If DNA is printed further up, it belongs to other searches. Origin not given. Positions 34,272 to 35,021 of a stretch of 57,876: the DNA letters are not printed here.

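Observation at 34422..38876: Module small-MshEN / PilB / PilB / small-MshEN: stand-alone c-di-GMP-receptor-like domains bracket two tandem pilus ATPases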

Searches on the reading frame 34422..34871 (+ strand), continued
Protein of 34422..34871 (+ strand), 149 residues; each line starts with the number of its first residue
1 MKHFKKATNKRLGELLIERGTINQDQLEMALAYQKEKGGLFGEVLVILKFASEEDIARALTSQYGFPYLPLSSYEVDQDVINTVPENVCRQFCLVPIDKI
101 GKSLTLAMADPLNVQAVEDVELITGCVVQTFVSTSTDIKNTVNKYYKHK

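Call 59: search_protein_families(library=ncbifam, proteins=[L012:9965-12361:+, L013:1087-1539:+, L010:10004-10438:+, L010:10426-12201:+], max_evalue=0.001)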
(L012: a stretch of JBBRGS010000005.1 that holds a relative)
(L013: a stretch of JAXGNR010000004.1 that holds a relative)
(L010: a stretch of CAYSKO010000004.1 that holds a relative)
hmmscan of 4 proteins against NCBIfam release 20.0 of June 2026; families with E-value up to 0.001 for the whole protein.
L012:9965-12361:+ (799 aa): 23 families
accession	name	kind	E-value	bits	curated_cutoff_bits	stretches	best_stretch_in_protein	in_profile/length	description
TIGR02538.1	type_IV_pilB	equivalog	4.1e-169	563.8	675.65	2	15-473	1-463/564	type IV-A pilus assembly ATPase PilB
TIGR02533.1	type_II_gspE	equivalog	7.8e-157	522.8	630.25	1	92-547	8-483/486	type II secretion system ATPase GspE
NF007755.0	PRK10436.1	equivalog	1.9e-127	425.8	617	1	87-553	8-462/465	type II secretion system protein GspE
NF053534.1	T4PilAsmATPsTfpB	equivalog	1.3e-126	423.3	850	2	54-473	62-483/584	type IV pilus assembly ATPase TfpB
NF041000.1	ATPase_ComGA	equivalog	4.1e-81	271.9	300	1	198-463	2-266/267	competence type IV pilus ATPase ComGA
TIGR01420.1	pilT_fam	subfamily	5.1e-56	190.3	319.1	1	197-548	3-336/343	PilT/PilU family type 4a pilus ATPase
TIGR02525.1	plasmid_TraJ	equivalog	1.1e-26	93.6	368.3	1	318-442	142-272/372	plasmid transfer ATPase TraJ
NF008411.1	PRK11234.1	equivalog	7.6e-19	67.5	1170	1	11-165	479-634/723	cyclic di-3',5'-guanylate-activated glycosyltransferase NfrB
TIGR02524.1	dot_icm_DotB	equivalog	1.8e-18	66.9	463.3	1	319-442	128-259/358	Dot/Icm type IV secretion system ATPase DotB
NF058587.1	archaellum_moto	equivalog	4.8e-18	65.2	550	1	326-440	275-394/527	archaellum flagellar ATPase motor FlaI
TIGR03819.1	heli_sec_ATPase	hypoth_equivalog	3.6e-17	62.6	373.15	1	288-444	139-302/340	TadA family conjugal transfer-associated ATPase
TIGR02782.1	TrbB_P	equivalog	1.2e-16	60.9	304.55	1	325-440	135-253/303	P-type conjugative transfer ATPase TrbB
NF012033.0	PRK15489.1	equivalog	2e-16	59.3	537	1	12-153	489-630/703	glycosyl transferase family protein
TIGR02788.1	VirB11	equivalog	1.1e-15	57.5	249.95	1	323-442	141-265/308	P-type DNA transfer ATPase VirB11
NF053729.1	c-di-GMP_motif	domain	7.5e-15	54.5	38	1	15-67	1-53/53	cyclic di-GMP-binding domain-containing protein, MshE-related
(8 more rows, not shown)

L013:1087-1539:+ (151 aa): 5 families
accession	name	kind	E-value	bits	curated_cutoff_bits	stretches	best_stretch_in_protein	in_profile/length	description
TIGR02538.1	type_IV_pilB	equivalog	3.1e-20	72.3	675.65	1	7-142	1-136/564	type IV-A pilus assembly ATPase PilB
NF012033.0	PRK15489.1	equivalog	1.3e-18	66.5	537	1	3-145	488-630/703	glycosyl transferase family protein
NF053729.1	c-di-GMP_motif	domain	1.2e-17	63.5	38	1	7-59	1-53/53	cyclic di-GMP-binding domain-containing protein, MshE-related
NF008411.1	PRK11234.1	equivalog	4.9e-15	55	1170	1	4-124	480-599/723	cyclic di-3',5'-guanylate-activated glycosyltransferase NfrB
TIGR03029.1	EpsG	equivalog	5e-12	45.5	313.8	1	4-77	1-74/274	chain length determinant protein tyrosine kinase EpsG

L010:10004-10438:+ (145 aa): 5 families
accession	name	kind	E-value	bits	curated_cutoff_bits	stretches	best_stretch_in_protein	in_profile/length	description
TIGR02538.1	type_IV_pilB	equivalog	1.9e-18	66.4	675.65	1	9-144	2-137/564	type IV-A pilus assembly ATPase PilB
NF053729.1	c-di-GMP_motif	domain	1.5e-15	56.7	38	1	8-60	1-53/53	cyclic di-GMP-binding domain-containing protein, MshE-related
NF012033.0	PRK15489.1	equivalog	7.9e-15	54.1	537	1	6-140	490-624/703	glycosyl transferase family protein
NF008411.1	PRK11234.1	equivalog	3.5e-12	45.5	1170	1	6-143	481-617/723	cyclic di-3',5'-guanylate-activated glycosyltransferase NfrB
TIGR03029.1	EpsG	equivalog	3.5e-07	29.6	313.8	1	7-76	3-72/274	chain length determinant protein tyrosine kinase EpsG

L010:10426-12201:+ (592 aa): 23 families
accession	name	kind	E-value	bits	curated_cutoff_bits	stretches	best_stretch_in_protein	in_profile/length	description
TIGR02538.1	type_IV_pilB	equivalog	2.2e-195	650.5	675.65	1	21-586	2-563/564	type IV-A pilus assembly ATPase PilB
TIGR02533.1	type_II_gspE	equivalog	1.6e-180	601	630.25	1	93-585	4-486/486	type II secretion system ATPase GspE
NF007755.0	PRK10436.1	equivalog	2.5e-132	441.8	617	1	102-585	18-459/465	type II secretion system protein GspE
NF053534.1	T4PilAsmATPsTfpB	equivalog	2.1e-129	432.6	850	1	61-585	64-582/584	type IV pilus assembly ATPase TfpB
NF041000.1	ATPase_ComGA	equivalog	2.4e-75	253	300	1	208-473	2-266/267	competence type IV pilus ATPase ComGA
TIGR01420.1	pilT_fam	subfamily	1.1e-52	179.3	319.1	1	208-452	4-242/343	PilT/PilU family type 4a pilus ATPase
TIGR02525.1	plasmid_TraJ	equivalog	8.9e-30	103.9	368.3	1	301-452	120-272/372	plasmid transfer ATPase TraJ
TIGR02524.1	dot_icm_DotB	equivalog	1.9e-21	76.7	463.3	1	327-451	125-258/358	Dot/Icm type IV secretion system ATPase DotB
TIGR02782.1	TrbB_P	equivalog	1.9e-19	70.1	304.55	1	336-452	136-255/303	P-type conjugative transfer ATPase TrbB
NF058587.1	archaellum_moto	equivalog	7.5e-19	67.9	550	1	339-454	278-398/527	archaellum flagellar ATPase motor FlaI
NF053729.1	c-di-GMP_motif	domain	1.5e-18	66.3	38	1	20-71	1-52/53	cyclic di-GMP-binding domain-containing protein, MshE-related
NF010407.0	PRK13833.1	subfamily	4.9e-18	65.6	499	1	328-452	137-262/323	conjugal transfer protein TrbB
TIGR02788.1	VirB11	equivalog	1.5e-17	63.6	249.95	1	338-452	146-265/308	P-type DNA transfer ATPase VirB11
NF012033.0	PRK15489.1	equivalog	6.4e-16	57.7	537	1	18-160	490-632/703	glycosyl transferase family protein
NF010469.0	PRK13894.1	subfamily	1.8e-15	57.1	508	1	328-450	142-265/320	conjugal transfer ATPase TrbB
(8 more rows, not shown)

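Call 68: search_protein_representatives(protein=window:34422-34868:+)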
Query: 149 residues. Proteins with E-value up to 0.001 (for the whole library): 22595; up to 1e-10: 7949; up to 1e-30: 96. The best 150 are listed.
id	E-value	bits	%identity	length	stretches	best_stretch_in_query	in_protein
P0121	7.2e-85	297.9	32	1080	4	10-147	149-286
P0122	6.6e-78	275.3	31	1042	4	5-147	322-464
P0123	1.0e-62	226.1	54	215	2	5-148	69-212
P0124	5.3e-58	210.9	33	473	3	12-147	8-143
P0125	1.2e-56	206.4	63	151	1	1-147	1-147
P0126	1.4e-54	199.8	30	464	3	10-148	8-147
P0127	2.8e-54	198.8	25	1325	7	10-147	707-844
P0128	1.6e-53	196.3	29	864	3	7-146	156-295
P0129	1.1e-51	190.4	35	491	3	10-145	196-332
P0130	8.1e-51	187.6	34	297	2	3-147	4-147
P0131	1.5e-50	186.8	57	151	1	3-147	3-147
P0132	3.1e-50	185.7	36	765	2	9-147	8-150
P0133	4.5e-50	185.2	31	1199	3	10-146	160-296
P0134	5.0e-49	181.8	26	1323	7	3-146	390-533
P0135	7.5e-48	178.0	31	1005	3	10-146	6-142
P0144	1.9e-44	166.9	53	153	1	5-146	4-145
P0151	7.1e-41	155.4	49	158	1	5-147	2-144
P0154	6.6e-40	152.2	48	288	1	5-147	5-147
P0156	1.2e-39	151.5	50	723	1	6-147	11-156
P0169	1.2e-36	141.7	46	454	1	5-146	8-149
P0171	2.3e-36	140.8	47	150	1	4-147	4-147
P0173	4.3e-36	139.9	47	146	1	5-147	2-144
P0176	6.5e-35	136.1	47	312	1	5-148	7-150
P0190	8.6e-33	129.2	47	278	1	4-147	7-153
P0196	2.7e-32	127.6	44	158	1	10-146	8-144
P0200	3.8e-32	127.1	45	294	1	6-148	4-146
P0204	1.9e-31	124.9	41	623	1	6-147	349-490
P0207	2.5e-31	124.5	38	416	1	9-148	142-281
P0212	5.2e-31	123.4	42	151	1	5-148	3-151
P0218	1.2e-30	122.3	43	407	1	9-147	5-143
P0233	5.9e-30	120.0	37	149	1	4-146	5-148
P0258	7.2e-29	116.5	37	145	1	10-148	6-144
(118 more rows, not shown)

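Call 72: list_cluster_members(proteins=[P0125, P0131, P0144, P0151, P0171, P0173, P0196, P0212, P0233, P0258])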
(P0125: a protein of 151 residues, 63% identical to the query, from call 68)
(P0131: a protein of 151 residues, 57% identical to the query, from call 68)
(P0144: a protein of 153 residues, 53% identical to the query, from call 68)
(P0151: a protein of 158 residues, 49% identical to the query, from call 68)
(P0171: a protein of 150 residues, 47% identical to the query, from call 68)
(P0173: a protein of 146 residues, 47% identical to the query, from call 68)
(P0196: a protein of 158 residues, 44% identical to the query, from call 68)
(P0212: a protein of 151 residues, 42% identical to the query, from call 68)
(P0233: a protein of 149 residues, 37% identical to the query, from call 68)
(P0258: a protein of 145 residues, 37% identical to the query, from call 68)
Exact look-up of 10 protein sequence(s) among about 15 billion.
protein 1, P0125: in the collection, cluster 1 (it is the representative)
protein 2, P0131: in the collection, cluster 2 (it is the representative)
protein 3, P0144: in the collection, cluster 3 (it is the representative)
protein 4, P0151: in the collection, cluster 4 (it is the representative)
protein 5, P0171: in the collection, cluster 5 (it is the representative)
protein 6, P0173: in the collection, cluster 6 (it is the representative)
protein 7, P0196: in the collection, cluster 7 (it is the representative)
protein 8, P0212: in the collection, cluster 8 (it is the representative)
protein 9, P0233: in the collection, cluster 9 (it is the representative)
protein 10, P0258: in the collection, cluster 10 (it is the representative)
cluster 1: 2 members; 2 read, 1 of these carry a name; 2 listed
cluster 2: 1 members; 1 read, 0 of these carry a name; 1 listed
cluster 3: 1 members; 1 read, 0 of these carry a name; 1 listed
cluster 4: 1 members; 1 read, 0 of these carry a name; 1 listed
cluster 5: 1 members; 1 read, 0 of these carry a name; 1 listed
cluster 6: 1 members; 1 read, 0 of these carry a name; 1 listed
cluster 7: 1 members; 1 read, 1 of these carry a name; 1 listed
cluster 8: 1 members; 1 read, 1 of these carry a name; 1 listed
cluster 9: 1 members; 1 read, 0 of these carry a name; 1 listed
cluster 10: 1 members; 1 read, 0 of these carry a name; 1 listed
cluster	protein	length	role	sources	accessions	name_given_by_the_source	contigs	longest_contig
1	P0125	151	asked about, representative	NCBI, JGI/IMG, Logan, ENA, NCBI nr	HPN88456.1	MAG TPA: hypothetical protein PLH56_03880 [Candidatus Omnitrophota bacterium] | hypothetical protein [Candidatus Omnitrophota bacterium]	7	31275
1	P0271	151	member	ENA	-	-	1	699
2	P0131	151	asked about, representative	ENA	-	-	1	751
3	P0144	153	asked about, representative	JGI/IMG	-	-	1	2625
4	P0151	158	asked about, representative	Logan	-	-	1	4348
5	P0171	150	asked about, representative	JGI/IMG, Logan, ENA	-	-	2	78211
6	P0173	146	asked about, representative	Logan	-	-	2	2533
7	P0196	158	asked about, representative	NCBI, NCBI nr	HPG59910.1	MAG TPA: type II secretion system protein GspE, partial [Candidatus Wallbacteria ... | type II secretion system protein GspE [Candidatus Wallbacteria bacterium]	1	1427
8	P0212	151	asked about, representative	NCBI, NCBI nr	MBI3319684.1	MAG: hypothetical protein HYZ89_03755 [Candidatus Omnitrophica bacterium] | hypothetical protein [Candidatus Omnitrophota bacterium]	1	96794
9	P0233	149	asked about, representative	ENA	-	-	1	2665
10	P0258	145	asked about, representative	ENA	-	-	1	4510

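Call 80: predict_structure(alignment_id=A2)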
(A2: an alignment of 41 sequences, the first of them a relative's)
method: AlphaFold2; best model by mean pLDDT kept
length: 149 residues; sequences in the alignment: 41
mean_pLDDT: 89.9   pTM: 0.82
mean pLDDT of the five models: 89.9, 89.5, 88.8, 88.3, 87.5
residues with pLDDT >= 90: 122; 70-90: 15; 50-70: 4; < 50: 8
segments of 3 or more residues with pLDDT < 50: 1-7
pLDDT, mean of each block of 10 residues (from residue 1): 42 91 96 91 95 94 91 93 96 96 96 93 97 96 83
secondary structure, 60 per line:
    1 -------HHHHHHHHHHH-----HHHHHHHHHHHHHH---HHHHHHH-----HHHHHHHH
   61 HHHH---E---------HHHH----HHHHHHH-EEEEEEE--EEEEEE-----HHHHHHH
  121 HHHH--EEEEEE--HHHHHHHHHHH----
elements in order: H8-18 H24-37 H41-47 H53-64 H78-81 H86-92 E94-100 E103-108 H114-124 E127-132 H135-145

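Call 83: fold_search(model_id=the predicted structure, library=pdb)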
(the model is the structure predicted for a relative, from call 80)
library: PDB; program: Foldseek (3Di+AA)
matches with E <= 10: 189; with E <= 0.001: 21
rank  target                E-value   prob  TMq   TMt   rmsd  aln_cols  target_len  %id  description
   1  9g1w_MODEL_1_A        2.9e-11  1.00  0.86  0.84   1.6       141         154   28  NMR solution structure of the Thermus thermophilus PilF-GSPIIA domain (released 2025-05-21)
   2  5htl_B                1.4e-10  1.00  0.71  0.75   3.0       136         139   31  Structure of MshE with cdg (released 2016-10-05)
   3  5htl_A                7.0e-10  1.00  0.68  0.71   3.3       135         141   30  Structure of MshE with cdg (released 2016-10-05)
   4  6ejf_G                3.1e-09  1.00  0.75  0.77   2.6       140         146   31  Thermus thermophilus PilF ATPase (apoprotein form) (released 2018-08-01)
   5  7lkm_B                4.5e-09  1.00  0.67  0.67   4.0       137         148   18  The PilB(N-terminal_P70S mutant)-PilZ complex of the Type IV pilus from Xanthomonas citri (released 2021-08-11)
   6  9gl5_A                5.3e-09  1.00  0.65  0.69   3.9       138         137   24  X-ray structure of the Thermus thermophilus Q190E mutant of the PilF-GSPIIB domain in the c-di-GMP bound state (released 2025-06-25)
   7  7lkm_A                5.7e-09  1.00  0.65  0.65   4.2       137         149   18  The PilB(N-terminal_P70S mutant)-PilZ complex of the Type IV pilus from Xanthomonas citri (released 2021-08-11)
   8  8pfa_A                5.7e-09  1.00  0.65  0.69   3.9       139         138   25  X-ray structure of the Thermus thermophilus K167R mutant of the PilF-GSPIIB domain in the c-di-GMP bound state (released 2024-06-26)
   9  8pdk_A                6.4e-09  1.00  0.65  0.68   3.9       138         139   25  X-ray structure of the Thermus thermophilus PilF-GSPIIB domain in the c-di-GMP bound state (released 2024-06-26)
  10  7lkn_A                9.2e-09  1.00  0.68  0.69   3.9       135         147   18  The PilB(N-terminal_P70S mutant)-PilZ complex (SeMet) (released 2021-08-11)
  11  7lko_A                1.0e-08  1.00  0.68  0.68   3.9       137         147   18  The PilB(N-terminal)-PilZ complex of the Type IV pilus from Xanthomonas citri (2.9 A) (released 2021-08-11)
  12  8pe0_A                1.2e-08  1.00  0.63  0.66   4.0       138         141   25  X-ray structure of the Thermus thermophilus K167L mutant of the PilF-GSPIIB domain in the c-di-GMP bound state (released 2024-06-26)
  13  9glg_A                1.4e-08  1.00  0.65  0.69   3.8       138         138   24  X-ray structure of the Thermus thermophilus Q218E mutant of the PilF-GSPIIB domain in the c-di-GMP bound state (released 2025-06-25)
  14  9glg_B                3.4e-08  1.00  0.64  0.68   3.9       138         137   24  X-ray structure of the Thermus thermophilus Q218E mutant of the PilF-GSPIIB domain in the c-di-GMP bound state (released 2025-06-25)
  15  8pfa_B                4.9e-08  1.00  0.64  0.68   3.9       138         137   25  X-ray structure of the Thermus thermophilus K167R mutant of the PilF-GSPIIB domain in the c-di-GMP bound state (released 2024-06-26)
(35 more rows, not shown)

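Call 95: search_protein_families(library=ncbifam, alignment_id=A5, max_evalue=1e-9)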
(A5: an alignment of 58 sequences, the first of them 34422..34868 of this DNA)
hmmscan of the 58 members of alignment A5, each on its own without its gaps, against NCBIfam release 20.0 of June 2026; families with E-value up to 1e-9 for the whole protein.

A. member 1, window:34422-34868:+ (149 aa): 5 families
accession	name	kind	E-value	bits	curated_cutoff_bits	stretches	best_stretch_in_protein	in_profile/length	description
TIGR02538.1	type_IV_pilB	equivalog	5e-22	78.2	675.65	1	12-148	2-138/564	type IV-A pilus assembly ATPase PilB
NF053729.1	c-di-GMP_motif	domain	1.1e-17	63.6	38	1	11-63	1-53/53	cyclic di-GMP-binding domain-containing protein, MshE-related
NF012033.0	PRK15489.1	equivalog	2.9e-15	55.5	537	1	8-143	489-624/703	glycosyl transferase family protein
NF008411.1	PRK11234.1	equivalog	2e-14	52.9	1170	1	8-148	480-619/723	cyclic di-3',5'-guanylate-activated glycosyltransferase NfrB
TIGR03029.1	EpsG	equivalog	1.3e-10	40.9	313.8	1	10-82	3-75/274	chain length determinant protein tyrosine kinase EpsG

B. families by the number of members that match (of 58 scanned): 5 families
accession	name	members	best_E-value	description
TIGR02538.1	type_IV_pilB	58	4.4e-24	type IV-A pilus assembly ATPase PilB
NF008411.1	PRK11234.1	58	3.4e-19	cyclic di-3',5'-guanylate-activated glycosyltransferase NfrB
NF053729.1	c-di-GMP_motif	58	6.2e-19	cyclic di-GMP-binding domain-containing protein, MshE-related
NF012033.0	PRK15489.1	58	9.5e-18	glycosyl transferase family protein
TIGR03029.1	EpsG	34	2e-14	chain length determinant protein tyrosine kinase EpsG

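Call 97: search_protein_families(library=pfam, proteins=[P0156, P0169, P0154, P0176, P0190, P0200, P0218, P0204, P0207, P0123], max_evalue=0.0001)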
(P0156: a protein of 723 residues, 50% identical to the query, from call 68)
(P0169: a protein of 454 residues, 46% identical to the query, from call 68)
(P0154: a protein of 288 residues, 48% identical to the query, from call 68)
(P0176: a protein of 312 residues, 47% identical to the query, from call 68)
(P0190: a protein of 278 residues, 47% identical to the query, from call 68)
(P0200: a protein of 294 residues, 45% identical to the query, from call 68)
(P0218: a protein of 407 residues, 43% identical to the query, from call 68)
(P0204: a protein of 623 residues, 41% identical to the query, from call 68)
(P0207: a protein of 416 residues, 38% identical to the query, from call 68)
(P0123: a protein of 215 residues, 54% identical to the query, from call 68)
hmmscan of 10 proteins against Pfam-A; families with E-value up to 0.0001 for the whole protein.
P0156 (723 aa): 4 families
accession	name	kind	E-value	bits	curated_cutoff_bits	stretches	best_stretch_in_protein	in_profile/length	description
PF05157.20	MshEN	-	6.9e-18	64.9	23.1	1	73-157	1-86/90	MshEN domain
PF23981.1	DUF7305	-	1.1e-16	61.7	27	1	589-697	80-184/185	Domain of unknown function (DUF7305)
PF07238.19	PilZ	-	2.7e-11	44.1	22.5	1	186-290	1-101/102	PilZ domain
PF20597.4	pAdhesive_15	-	2.5e-06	28.1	23.8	0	639-690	207-253/254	Putative Ice-binding-like adhesive domain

P0169 (454 aa): 5 families
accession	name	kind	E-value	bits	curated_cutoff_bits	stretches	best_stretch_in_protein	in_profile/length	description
PF00308.24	Bac_DnaA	-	1.2e-65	221.1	23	1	209-368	3-162/162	Bacterial DnaA ATPAse domain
PF05157.20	MshEN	-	7.1e-18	64.8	23.1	1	68-152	2-87/90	MshEN domain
PF01695.23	IstB_IS21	-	9.9e-10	38.7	24.1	1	243-346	95-195/238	IstB-like ATP binding protein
PF13191.12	AAA_16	-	1.8e-05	25.7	32.6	1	238-341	22-136/167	AAA ATPase domain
PF01637.24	ATPase_2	-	5.6e-05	23.5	33.2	0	238-341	18-114/225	ATPase domain predominantly from Archaea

P0154 (288 aa): 2 families
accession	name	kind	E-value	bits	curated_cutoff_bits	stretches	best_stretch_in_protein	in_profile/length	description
PF05157.20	MshEN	-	5.9e-18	65.1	23.1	1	64-150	1-88/90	MshEN domain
PF07238.19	PilZ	-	1.1e-07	32.5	22.5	1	180-279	1-100/102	PilZ domain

P0176 (312 aa): 2 families
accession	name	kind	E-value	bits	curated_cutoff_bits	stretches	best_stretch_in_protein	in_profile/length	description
PF05157.20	MshEN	-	1.7e-15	57.2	23.1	1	66-151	1-87/90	MshEN domain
PF07238.19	PilZ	-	4.4e-05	24.2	22.5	1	200-307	1-101/102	PilZ domain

P0190 (278 aa): 2 families
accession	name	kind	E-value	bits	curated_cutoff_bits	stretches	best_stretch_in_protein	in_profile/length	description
PF05157.20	MshEN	-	4.1e-20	72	23.1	1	71-155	2-87/90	MshEN domain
PF07238.19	PilZ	-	1.6e-08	35.3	22.5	1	174-273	2-100/102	PilZ domain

P0200 (294 aa): 2 families
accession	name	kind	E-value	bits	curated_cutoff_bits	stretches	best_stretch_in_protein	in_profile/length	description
PF05157.20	MshEN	-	5.2e-15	55.6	23.1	1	64-147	3-87/90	MshEN domain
PF07238.19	PilZ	-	1.2e-07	32.5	22.5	1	178-280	1-99/102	PilZ domain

P0218 (407 aa): 2 families
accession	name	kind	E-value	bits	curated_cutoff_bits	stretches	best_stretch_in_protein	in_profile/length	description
PF05157.20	MshEN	-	4.4e-17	62.3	23.1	1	60-143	1-85/90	MshEN domain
PF07238.19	PilZ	-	8.5e-10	39.3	22.5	1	173-272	3-100/102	PilZ domain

P0204 (623 aa): 2 families
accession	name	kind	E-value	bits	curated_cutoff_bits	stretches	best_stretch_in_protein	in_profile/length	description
PF05157.20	MshEN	-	1.1e-18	67.4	23.1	1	407-490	1-85/90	MshEN domain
PF07238.19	PilZ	-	3.3e-09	37.5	22.5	1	517-617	1-99/102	PilZ domain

P0207 (416 aa): 2 families
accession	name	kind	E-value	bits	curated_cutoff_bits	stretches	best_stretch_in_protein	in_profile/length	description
PF05157.20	MshEN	-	1.2e-17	64.1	23.1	1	197-280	1-85/90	MshEN domain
PF07238.19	PilZ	-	9.5e-07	29.5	22.5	1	308-407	1-98/102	PilZ domain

P0123 (215 aa): 1 family
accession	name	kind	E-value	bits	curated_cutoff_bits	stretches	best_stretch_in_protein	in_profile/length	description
PF05157.20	MshEN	-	1.2e-20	73.7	23.1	1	128-213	1-87/90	MshEN domain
